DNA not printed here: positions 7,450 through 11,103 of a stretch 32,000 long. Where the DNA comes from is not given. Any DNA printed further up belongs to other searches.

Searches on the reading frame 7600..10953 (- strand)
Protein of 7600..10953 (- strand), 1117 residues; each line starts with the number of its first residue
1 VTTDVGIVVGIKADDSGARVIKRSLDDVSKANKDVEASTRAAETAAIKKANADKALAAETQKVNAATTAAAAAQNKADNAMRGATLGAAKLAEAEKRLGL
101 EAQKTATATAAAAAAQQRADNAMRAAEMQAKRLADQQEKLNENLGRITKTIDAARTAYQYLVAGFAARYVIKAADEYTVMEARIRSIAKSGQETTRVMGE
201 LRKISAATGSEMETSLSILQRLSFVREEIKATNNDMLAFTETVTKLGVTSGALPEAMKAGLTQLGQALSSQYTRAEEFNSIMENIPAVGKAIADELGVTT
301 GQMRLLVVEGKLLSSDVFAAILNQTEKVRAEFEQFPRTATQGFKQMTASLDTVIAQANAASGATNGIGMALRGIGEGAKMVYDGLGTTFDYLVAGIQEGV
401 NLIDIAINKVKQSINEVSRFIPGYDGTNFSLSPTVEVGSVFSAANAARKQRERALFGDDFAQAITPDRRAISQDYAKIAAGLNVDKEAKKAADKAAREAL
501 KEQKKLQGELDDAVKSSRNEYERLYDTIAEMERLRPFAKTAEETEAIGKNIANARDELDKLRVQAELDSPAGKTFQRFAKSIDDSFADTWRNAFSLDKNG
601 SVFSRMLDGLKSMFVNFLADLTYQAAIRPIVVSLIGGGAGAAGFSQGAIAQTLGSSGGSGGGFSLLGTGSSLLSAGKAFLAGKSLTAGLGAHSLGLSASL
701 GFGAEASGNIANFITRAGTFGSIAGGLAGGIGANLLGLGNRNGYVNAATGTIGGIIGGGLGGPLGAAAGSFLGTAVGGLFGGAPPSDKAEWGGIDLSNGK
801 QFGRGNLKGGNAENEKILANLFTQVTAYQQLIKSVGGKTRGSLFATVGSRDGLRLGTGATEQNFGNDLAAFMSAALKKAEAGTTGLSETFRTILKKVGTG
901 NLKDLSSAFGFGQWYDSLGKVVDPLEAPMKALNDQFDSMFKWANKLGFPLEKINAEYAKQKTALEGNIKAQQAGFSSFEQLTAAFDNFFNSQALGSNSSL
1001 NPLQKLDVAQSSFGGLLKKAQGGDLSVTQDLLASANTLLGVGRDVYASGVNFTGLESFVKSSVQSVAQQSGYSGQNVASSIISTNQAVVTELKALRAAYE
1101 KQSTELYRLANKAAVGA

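Call 69: search_protein_families(library=phrogs, proteins=[window:7600-10953:-], max_evalue=0.001)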
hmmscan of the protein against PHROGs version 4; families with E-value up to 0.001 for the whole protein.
window:7600-10953:- (1117 aa): 21 families
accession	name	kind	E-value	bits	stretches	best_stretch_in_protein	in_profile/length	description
phrog_3519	-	tail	3.6e-49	169.2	1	111-400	22-309/959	tail length tape measure protein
phrog_339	-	tail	2.3e-45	156.3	1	119-381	21-284/1123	tail length tape measure protein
phrog_3336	-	tail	4.6e-44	152.3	1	55-396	2-313/1051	tail length tape measure protein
phrog_17300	-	tail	7.3e-44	151.4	1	110-539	21-405/900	tail length tape measure protein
phrog_12706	-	tail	4.3e-38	132.1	1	31-376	77-425/1244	tail length tape measure protein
phrog_8010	-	tail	5.3e-38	131.5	1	38-417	135-522/1543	tail length tape measure protein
phrog_2335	-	tail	1.1e-37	130.7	1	27-411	347-730/1536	tail length tape measure protein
phrog_1107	-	tail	9.1e-35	120.9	1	127-369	157-399/1252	tail length tape measure protein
phrog_16297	-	tail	4.3e-31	109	1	109-357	25-277/777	tail length tape measure protein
phrog_7740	-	tail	2.3e-30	105.7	1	103-369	17-286/2151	tail length tape measure protein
phrog_1068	-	tail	3.5e-30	106.4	1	54-348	16-290/706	tail length tape measure protein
phrog_16889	-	tail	7.3e-19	69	1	161-370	72-281/470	tail length tape measure protein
phrog_32885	-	tail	1.5e-18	67.2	1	143-371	28-256/948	tail length tape measure protein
phrog_1538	-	tail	3.3e-17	63.5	1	182-561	92-464/811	tail length tape measure protein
phrog_20119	-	tail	1.1e-15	58.1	1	140-348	30-237/851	tail length tape measure protein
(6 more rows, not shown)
